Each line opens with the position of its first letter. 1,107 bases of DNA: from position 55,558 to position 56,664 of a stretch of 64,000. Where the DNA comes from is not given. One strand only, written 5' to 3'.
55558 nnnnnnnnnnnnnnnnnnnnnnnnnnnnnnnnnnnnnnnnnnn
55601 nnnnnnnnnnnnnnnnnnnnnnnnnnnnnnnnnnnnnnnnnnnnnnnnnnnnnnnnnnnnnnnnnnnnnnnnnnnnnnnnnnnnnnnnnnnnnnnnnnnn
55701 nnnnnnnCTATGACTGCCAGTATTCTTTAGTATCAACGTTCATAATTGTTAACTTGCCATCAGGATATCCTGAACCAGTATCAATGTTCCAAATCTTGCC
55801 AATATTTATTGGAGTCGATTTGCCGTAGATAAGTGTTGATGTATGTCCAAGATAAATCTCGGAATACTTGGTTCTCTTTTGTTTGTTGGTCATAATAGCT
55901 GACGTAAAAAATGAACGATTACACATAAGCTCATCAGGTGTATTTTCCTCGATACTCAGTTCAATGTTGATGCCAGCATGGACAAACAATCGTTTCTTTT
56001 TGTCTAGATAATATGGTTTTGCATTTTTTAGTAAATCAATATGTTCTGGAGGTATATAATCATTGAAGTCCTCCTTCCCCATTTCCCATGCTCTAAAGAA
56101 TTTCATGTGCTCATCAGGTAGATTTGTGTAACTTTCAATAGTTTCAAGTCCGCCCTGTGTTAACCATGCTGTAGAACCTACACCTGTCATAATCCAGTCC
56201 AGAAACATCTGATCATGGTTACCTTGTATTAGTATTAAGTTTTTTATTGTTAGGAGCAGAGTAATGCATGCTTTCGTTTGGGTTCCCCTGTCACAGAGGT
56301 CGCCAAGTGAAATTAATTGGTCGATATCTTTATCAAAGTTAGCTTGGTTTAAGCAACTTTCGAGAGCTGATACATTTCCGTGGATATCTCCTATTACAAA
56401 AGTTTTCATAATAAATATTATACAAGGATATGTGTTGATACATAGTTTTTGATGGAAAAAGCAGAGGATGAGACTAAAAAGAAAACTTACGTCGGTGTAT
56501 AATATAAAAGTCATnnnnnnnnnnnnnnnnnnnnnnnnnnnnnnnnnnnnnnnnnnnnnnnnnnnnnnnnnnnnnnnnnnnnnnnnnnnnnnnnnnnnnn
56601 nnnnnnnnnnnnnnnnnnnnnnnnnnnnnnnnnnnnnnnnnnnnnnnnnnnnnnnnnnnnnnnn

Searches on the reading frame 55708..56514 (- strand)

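Call 36: search_protein_families(library=ncbifam, proteins=[window:55708-56514:-], max_evalue=1e-10)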
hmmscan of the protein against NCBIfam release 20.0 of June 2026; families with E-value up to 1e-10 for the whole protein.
window:55708-56514:- (268 aa): 3 families
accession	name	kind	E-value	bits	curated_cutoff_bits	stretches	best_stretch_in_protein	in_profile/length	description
NF001204.0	PRK00166.1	equivalog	3.8e-17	62.5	176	1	36-108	1-74/276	symmetrical bis(5'-nucleosyl)-tetraphosphatase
NF008516.0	PRK11439.1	equivalog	9.9e-17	61.7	326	1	38-134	19-109/218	protein-serine/threonine phosphatase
NF007425.0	PRK09968.1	equivalog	3.5e-15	56.3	332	1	38-123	17-100/218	protein-serine/threonine phosphatase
